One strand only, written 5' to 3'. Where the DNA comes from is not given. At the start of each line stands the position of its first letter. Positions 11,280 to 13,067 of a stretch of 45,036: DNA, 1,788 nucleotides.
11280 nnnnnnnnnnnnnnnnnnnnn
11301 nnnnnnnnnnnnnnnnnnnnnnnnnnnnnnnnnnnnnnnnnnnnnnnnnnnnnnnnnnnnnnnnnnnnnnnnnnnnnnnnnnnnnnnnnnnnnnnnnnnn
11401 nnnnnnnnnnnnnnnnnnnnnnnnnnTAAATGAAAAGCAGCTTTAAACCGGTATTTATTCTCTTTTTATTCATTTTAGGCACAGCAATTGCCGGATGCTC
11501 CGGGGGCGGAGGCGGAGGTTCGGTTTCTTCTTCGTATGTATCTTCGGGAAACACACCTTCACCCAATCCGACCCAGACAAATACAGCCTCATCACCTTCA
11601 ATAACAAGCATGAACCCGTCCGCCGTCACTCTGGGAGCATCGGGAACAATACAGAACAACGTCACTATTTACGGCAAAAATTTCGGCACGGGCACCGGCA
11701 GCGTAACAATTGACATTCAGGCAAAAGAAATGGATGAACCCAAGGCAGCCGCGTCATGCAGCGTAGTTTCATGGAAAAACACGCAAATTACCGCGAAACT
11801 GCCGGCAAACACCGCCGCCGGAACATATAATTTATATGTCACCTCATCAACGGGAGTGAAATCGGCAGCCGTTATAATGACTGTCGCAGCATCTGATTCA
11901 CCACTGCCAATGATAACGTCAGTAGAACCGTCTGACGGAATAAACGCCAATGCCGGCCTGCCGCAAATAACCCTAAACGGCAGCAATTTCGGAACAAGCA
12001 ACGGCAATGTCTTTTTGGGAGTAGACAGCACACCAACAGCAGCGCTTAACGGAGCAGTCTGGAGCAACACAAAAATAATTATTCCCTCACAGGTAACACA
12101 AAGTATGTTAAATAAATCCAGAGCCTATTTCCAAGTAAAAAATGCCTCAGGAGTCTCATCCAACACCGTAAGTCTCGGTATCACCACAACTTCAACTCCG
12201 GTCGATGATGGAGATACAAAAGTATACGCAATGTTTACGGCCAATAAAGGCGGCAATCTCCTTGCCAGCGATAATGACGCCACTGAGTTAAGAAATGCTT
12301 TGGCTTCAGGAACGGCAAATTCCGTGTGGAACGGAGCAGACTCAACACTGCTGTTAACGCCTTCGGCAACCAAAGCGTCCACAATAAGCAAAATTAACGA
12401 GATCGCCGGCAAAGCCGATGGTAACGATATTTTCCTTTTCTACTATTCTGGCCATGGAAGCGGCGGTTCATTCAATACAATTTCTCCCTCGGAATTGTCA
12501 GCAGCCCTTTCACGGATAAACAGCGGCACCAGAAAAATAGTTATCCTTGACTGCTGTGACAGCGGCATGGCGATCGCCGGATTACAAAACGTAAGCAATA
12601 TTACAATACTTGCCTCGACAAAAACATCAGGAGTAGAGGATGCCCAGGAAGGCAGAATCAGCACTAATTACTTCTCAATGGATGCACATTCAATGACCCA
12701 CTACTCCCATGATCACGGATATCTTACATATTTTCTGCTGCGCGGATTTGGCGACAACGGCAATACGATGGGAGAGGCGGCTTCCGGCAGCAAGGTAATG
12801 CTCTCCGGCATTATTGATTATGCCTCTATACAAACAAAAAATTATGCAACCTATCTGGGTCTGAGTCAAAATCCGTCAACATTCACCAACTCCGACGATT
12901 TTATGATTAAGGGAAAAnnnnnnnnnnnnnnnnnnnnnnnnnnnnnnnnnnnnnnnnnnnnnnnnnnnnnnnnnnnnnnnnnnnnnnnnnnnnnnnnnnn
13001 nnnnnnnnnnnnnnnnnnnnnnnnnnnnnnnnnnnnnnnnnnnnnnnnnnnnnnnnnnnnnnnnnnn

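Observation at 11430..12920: Surface lipoprotein fusing two IPT/TIG domains to a caspase-like (His-Cys dyad) peptidase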

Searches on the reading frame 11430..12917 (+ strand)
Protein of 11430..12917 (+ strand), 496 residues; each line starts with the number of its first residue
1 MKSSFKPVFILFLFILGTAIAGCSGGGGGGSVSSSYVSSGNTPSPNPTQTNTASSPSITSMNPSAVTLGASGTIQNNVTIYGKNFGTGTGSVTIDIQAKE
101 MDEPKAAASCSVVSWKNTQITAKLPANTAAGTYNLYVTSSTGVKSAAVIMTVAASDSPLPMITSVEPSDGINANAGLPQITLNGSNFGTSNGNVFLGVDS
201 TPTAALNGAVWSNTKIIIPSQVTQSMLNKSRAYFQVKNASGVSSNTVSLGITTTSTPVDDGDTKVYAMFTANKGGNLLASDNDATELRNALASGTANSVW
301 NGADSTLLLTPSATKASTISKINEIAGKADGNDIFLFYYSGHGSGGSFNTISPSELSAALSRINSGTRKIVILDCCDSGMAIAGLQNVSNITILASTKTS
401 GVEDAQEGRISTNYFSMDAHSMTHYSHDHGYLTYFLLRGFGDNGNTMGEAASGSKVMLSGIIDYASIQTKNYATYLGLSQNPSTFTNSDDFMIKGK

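Call 3: search_protein_families(library=pfam, proteins=[window:11430-12917:+], max_evalue=1)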
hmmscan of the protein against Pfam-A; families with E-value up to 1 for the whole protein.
window:11430-12917:+ (496 aa): 5 families
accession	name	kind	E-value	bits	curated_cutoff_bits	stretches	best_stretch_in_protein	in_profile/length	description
PF00656.27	Peptidase_C14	-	2e-06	28.1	21.4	1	276-426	18-173/233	Caspase domain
PF01833.30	TIG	-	0.00013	22.3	20.9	2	56-141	1-72/84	IPT/TIG domain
PF01650.23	Peptidase_C13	-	0.0031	17.5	22.8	1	331-399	107-183/258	Peptidase C13 family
PF14734.12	DUF4469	-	0.034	14.5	22.6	1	74-141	18-87/101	Domain of unknown function (DUF4469) with IG-like fold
PF24328.1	DUF7498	-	0.35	11.9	27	1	77-140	15-78/97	Domain of unknown function (DUF7498)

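Call 4: search_protein_families(library=ncbifam, proteins=[window:11430-12917:+], max_evalue=1)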
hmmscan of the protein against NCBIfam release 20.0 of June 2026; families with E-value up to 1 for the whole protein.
window:11430-12917:+ (496 aa): 1 family
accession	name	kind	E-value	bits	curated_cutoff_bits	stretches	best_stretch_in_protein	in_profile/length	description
NF047832.1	caspase_w_EACC1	subfamily_domain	2.9e-13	49.8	140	2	275-344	17-82/211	caspase, EACC1-associated type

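Call 5: find_homologous_proteins(query=window:11430-12917:+)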
Query window:11430-12917:+ (496 aa): 3 proteins with E <= 0.001 among 8000 candidates.
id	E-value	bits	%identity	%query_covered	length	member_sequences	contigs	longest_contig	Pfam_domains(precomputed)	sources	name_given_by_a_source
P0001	0.0e+0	1060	100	100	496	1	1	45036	PF00656.28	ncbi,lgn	-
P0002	4.9e-76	275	54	48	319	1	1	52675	PF00656.28,PF01650.24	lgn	-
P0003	1.4e-74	270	55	48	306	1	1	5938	PF00656.28,PF01650.24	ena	-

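Call 6: search_solved_structures(query=window:11430-12917:+, max_evalue=1, show_alignments=3)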
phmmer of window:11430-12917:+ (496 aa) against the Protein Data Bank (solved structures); distinct sequences matched with E-value up to 1: 2.
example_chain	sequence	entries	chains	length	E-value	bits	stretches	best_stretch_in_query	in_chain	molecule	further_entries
3bij_A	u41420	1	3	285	0.0012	21.4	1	300-344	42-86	Uncharacterized protein GSU0716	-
8co1_Q2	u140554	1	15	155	0.18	14.2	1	60-138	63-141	IPT/TIG domain-containing protein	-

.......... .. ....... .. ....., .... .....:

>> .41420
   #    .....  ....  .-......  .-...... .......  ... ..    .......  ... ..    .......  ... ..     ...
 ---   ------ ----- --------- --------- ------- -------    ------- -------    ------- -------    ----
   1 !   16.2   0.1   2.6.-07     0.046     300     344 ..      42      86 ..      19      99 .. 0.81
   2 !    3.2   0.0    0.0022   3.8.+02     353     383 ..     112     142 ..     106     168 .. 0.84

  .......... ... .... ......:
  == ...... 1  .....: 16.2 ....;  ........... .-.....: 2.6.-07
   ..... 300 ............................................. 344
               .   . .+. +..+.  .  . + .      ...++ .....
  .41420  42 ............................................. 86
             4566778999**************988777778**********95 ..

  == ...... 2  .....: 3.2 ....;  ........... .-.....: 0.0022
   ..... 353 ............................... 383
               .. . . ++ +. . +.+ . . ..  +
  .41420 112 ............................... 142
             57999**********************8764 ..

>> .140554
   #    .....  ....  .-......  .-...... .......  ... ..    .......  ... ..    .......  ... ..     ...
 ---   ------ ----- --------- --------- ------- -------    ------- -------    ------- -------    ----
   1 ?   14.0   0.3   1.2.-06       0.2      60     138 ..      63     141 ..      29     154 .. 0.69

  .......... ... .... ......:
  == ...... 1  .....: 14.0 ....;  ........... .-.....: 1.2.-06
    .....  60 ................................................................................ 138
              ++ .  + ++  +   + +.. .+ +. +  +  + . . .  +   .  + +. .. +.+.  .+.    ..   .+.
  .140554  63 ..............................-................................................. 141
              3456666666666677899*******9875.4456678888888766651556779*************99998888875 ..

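Call 8: list_cluster_members(proteins=[P0001, P0002, P0003])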
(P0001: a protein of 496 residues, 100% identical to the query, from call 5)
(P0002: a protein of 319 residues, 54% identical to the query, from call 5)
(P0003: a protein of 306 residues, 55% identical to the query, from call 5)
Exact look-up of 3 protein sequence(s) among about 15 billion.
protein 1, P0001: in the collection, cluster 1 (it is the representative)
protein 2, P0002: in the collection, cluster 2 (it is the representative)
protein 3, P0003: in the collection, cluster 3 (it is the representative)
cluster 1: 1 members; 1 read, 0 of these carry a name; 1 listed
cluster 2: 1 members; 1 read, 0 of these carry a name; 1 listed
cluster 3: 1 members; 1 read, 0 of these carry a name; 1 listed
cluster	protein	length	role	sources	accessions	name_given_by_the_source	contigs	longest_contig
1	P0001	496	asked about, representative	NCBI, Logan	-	-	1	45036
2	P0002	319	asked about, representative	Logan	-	-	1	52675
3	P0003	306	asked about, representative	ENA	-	-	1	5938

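Call 10: find_encoding_contigs(protein=P0002, flank=10000)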
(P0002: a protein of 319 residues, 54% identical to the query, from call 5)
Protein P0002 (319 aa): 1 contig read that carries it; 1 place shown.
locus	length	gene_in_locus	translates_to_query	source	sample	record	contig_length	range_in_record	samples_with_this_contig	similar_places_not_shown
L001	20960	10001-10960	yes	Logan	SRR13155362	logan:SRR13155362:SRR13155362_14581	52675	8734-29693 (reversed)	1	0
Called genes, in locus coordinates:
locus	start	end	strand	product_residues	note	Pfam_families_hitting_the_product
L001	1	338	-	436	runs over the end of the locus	-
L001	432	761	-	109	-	PF03091:CutA1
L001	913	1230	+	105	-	PF18291:HU-HIG (weak), PF00216:Bac_DNA_binding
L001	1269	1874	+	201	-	-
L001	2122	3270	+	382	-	-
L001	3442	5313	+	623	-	-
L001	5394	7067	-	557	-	PF10150:RNase_E_G, PF20833:RNase_E_G_Thio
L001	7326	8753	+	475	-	PF01966:HD, PF13487:HD_5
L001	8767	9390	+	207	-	PF01618:MotA_ExbB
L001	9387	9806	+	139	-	PF02472:ExbD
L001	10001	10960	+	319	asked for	PF00656:Peptidase_C14, PF01650:Peptidase_C13 (weak)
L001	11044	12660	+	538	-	PF05960:DUF885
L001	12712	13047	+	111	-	-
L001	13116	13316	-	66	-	-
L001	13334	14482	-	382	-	-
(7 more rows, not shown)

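Call 11: find_encoding_contigs(protein=P0003, flank=10000)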
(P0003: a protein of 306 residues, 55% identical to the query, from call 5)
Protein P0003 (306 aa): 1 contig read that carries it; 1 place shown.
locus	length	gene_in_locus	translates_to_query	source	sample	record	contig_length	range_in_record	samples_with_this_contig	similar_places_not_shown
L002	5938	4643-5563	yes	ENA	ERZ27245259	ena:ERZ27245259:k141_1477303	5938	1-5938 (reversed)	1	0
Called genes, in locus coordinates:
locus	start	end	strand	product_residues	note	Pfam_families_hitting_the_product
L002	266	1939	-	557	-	PF10150:RNase_E_G, PF20833:RNase_E_G_Thio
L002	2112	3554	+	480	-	PF13487:HD_5, PF01966:HD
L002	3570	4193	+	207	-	PF01618:MotA_ExbB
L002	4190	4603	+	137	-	PF02472:ExbD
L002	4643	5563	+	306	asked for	PF00656:Peptidase_C14, PF01650:Peptidase_C13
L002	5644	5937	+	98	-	?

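Call 25: find_encoding_contigs(protein=P0001, flank=1000)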
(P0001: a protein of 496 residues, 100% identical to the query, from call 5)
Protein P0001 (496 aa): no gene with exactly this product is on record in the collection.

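Call 28: search_protein_families(library=pfam, alignment_id=A3, max_evalue=0.001)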
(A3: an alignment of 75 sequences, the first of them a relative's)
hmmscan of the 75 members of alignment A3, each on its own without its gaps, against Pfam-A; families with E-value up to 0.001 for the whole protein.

A. member 1, P0001 (496 aa): 2 families
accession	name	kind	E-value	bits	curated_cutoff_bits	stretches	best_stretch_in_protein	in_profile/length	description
PF00656.27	Peptidase_C14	-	2e-06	28.1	21.4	1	276-426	18-173/233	Caspase domain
PF01833.30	TIG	-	0.00013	22.3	20.9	1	56-141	1-72/84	IPT/TIG domain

B. families by the number of members that match (of 75 scanned): 54 families (the first 25 are shown)
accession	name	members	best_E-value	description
PF00656.27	Peptidase_C14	75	1.4e-38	Caspase domain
PF01650.23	Peptidase_C13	31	3.8e-12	Peptidase C13 family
PF01833.30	TIG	13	1.6e-50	IPT/TIG domain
PF13620.12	CarboxypepD_reg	6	2e-22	Carboxypeptidase regulatory-like domain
PF02493.26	MORN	4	6.1e-40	MORN repeat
PF12770.12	CHAT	4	2.4e-06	CHAT domain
PF07719.23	TPR_2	3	2.4e-20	Tetratricopeptide repeat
PF00515.34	TPR_1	3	1.1e-15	Tetratricopeptide repeat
PF13432.12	TPR_16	3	5.7e-14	Tetratricopeptide repeat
PF13715.12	CarbopepD_reg_2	3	4e-13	CarboxypepD_reg-like domain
PF13181.12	TPR_8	3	2.1e-09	Tetratricopeptide repeat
PF09099.16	Qn_am_d_aIII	3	2.5e-07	Quinohemoprotein amine dehydrogenase, alpha subunit domain III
PF05587.19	Anth_Ig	3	3.4e-05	Anthrax receptor extracellular domain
PF25174.1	Beta-prop_THOC3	2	4.1e-12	THOC3 beta-propeller domain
PF13414.12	TPR_11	2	1.4e-09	TPR repeat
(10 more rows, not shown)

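Call 37: predict_structure(alignment_id=A3)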
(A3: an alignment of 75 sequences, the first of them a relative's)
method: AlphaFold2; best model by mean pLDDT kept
length: 496 residues; sequences in the alignment: 75
mean_pLDDT: 84.3   pTM: 0.65
mean pLDDT of the five models: 84.3, 84.0, 83.9, 83.6, 83.4
residues with pLDDT >= 90: 245; 70-90: 166; 50-70: 53; < 50: 32
segments of 3 or more residues with pLDDT < 50: 1-3, 24-51
pLDDT, mean of each block of 10 residues (from residue 1): 66 84 45 37 41 78 84 85 89 72 72 93 90 91 91 83 84 74 89 78 76 87 67 87 86 67 96 90 97 98 97 91 93 97 67 90 94 96 93 97 94 78 77 97 97 97 98 97 98 97
secondary structure, 60 per line:
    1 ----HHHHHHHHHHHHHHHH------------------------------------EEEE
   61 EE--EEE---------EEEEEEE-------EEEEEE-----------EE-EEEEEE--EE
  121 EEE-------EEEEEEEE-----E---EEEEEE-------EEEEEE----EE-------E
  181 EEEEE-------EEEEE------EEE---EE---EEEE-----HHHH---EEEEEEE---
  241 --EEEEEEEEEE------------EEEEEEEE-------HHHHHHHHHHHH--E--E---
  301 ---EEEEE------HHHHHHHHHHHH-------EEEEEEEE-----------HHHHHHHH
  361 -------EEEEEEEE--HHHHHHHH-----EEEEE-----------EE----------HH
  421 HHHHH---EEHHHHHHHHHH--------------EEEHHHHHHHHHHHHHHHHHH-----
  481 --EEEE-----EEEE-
elements in order: H5-20 E57-62 E65-67 E77-83 E91-96 E111-116 E119-123 E131-138 E148-153 E161-166 E180-185 E193-197 E204-206 E215-218 H224-227 E231-237 E243-252 E265-272 H280-291 E304-308 H315-326 E334-341 H353-360 E368-375 H378-385 E391-395 H419-425 H431-440 E455-457 H458-475 E483-486 E492-495

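Call 40: fold_search(model_id=the predicted structure, library=pdb)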
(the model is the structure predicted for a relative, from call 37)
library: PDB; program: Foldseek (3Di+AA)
matches with E <= 10: 1944; with E <= 0.001: 558
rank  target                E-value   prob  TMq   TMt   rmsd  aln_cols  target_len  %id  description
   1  8a53_D                1.1e-07  1.00  0.32  0.50   5.3       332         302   13  Crystal structure of AtMCA-IIf C147A (metacaspase 9) from Arabidopsis thaliana (released 2023-05-31)
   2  9n3e_A                2.0e-07  1.00  0.33  0.49   5.5       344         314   12  Crystal structure of Arabidopsis metacaspase 9 C147G at pH 5.5 (released 2025-06-11)
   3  9n3e_B                2.1e-07  1.00  0.32  0.48   5.5       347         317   12  Crystal structure of Arabidopsis metacaspase 9 C147G at pH 5.5 (released 2025-06-11)
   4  8a53_B                2.9e-07  1.00  0.33  0.51   5.4       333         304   13  Crystal structure of AtMCA-IIf C147A (metacaspase 9) from Arabidopsis thaliana (released 2023-05-31)
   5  3bij_B                5.3e-07  1.00  0.29  0.52   6.9       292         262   16  Crystal structure of protein GSU0716 from Geobacter sulfurreducens. Northeast Structural Genomics target GsR13 (released 2007-12-11)
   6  9n3f                  6.6e-07  1.00  0.32  0.48   5.8       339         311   12  Crystal structure of Arabidopsis Metacaspase 9 C147G at pH 7.5 (released 2025-06-11)
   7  9n3d                  7.0e-07  1.00  0.32  0.49   5.7       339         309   12  Crystal structure of Arabidopsis metacaspase 9 C147G at pH 4.2 (released 2025-06-11)
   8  6gcu_A                1.3e-06  1.00  0.15  0.12  14.2       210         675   16  MET receptor in complex with InlB internalin domain and DARPin A3A (released 2019-05-15)
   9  2as5_M                1.9e-06  1.00  0.20  0.30  11.2       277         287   13  Structure of the DNA binding domains of NFAT and FOXP2 bound specifically to DNA. (released 2006-08-08)
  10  3p2t                  1.9e-06  1.00  0.14  0.29  11.7       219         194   16  Crystal Structure of Leukocyte Ig-like Receptor LILRB4 (ILT3/LIR-5/CD85k) (released 2011-03-30)
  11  4n6o_A                2.2e-06  1.00  0.30  0.54   8.3       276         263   11  Crystal structure of reduced legumain in complex with cystatin E/M (released 2015-02-11)
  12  9gh5_D                2.4e-06  1.00  0.14  0.28  17.3       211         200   15  Complex of Fusobacterium nucleatum CbpF with human CEACAM1 (released 2025-04-02)
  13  7fqh_A                3.1e-06  1.00  0.31  0.56   7.3       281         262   12  Crystal Structure of human Legumain in complex with (2S)-N-[(3S)-5-amino-5-oxopent-1-yn-3-yl]-1-[1-[4-(cyclopropylmeth (released 2023-10-11)
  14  8ae5_A                3.5e-06  1.00  0.31  0.54   8.1       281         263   13  Crystal structure of human legumain in complex with macrocypin 1a (released 2022-09-28)
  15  6e57_D                3.5e-06  1.00  0.16  0.19   9.5       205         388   13  Bacteroides ovatus mixed-linkage glucan utilization locus (MLGUL) SGBP-B in complex with mixed-linkage heptasaccharide (released 2019-05-29)
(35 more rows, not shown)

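Call 72: search_protein_families(library=padloc, proteins=[window:11430-12917:+], max_evalue=0.01)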
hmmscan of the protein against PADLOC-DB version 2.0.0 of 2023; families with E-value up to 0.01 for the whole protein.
window:11430-12917:+ (496 aa): 1 family
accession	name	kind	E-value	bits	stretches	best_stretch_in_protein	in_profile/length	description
PDLC02987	caspase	-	2.8e-07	28.1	1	282-379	24-128/453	-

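Call 77: find_homologous_proteins(query=A3, max_evalue=1e-10)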
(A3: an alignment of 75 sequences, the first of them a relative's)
Query A3 (75 sequences) (496 aa, profile of the alignment): 18 proteins with E <= 1e-10 among 8000 candidates.
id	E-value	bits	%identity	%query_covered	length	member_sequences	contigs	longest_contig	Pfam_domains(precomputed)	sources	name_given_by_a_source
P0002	1.0e-65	240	54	48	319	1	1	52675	PF00656.28,PF01650.24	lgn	-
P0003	1.1e-64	237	55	48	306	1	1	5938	PF00656.28,PF01650.24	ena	-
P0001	2.3e-61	226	100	100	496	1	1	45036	PF00656.28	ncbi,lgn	-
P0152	7.8e-54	201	24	27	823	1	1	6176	PF13431.13,PF13414.13,PF14559.13,PF00656.28,PF00515.35,PF12895.14,PF13424.13,PF21033.5,PF13432.13,PF13181.13,PF07719.24,PF13174.13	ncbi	ncbi:MAG: caspase family protein [bacterium]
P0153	4.6e-42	162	31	15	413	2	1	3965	PF00656.28,PF13676.12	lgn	-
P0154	4.0e-41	159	24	36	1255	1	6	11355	PF25168.2,PF25174.2,PF24814.2,PF24105.2,PF24805.2,PF23381.2,PF25173.2,PF12894.14,PF25175.2,PF24817.2,PF24796.2,PF24780.2,PF23393.3,PF25172.2,PF24782.3,PF25391.2,PF00656.28,PF24807.2,PF25047.1,PF26550.2,PF00400.39,PF23098.2,PF23414.2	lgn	-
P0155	4.5e-38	149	27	14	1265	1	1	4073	PF00656.28,PF02450.22,PF07819.20,PF24096.3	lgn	-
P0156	1.6e-32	131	52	11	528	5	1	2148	PF00801.27,PF00656.28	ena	-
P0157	7.9e-32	129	33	24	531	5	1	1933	PF00656.28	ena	-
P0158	5.0e-31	126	31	19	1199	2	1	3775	PF00656.28,PF24096.3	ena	-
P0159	1.1e-29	122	73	2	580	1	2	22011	PF00656.28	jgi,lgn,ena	-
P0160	4.5e-29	120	28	23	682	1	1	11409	PF00656.28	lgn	-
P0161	6.4e-29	119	31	14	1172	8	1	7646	PF00656.28,PF24096.3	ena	-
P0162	1.2e-23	102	22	34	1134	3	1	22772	PF23769.2,PF23586.3,PF25048.2,PF23342.2,PF23393.3,PF23609.2,PF20426.5,PF25460.2,PF11715.17,PF25178.1,PF23775.2,PF25173.2,PF23383.2,PF25171.2,PF12894.14,PF24780.2,PF16755.12,PF23761.2,PF25172.2,PF24782.3,PF08662.18,PF25047.1,PF26550.2,PF23098.2,PF25168.2,PF24105.2,PF24805.2,PF24017.3,PF13570.14,PF237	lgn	-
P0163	6.3e-23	99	52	6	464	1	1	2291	PF00656.28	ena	-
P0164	2.8e-20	91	28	10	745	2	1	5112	PF00656.28,PF14326.12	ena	-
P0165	5.5e-17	80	37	8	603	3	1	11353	PF00656.28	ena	-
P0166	8.8e-15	73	32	11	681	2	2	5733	PF00656.28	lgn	-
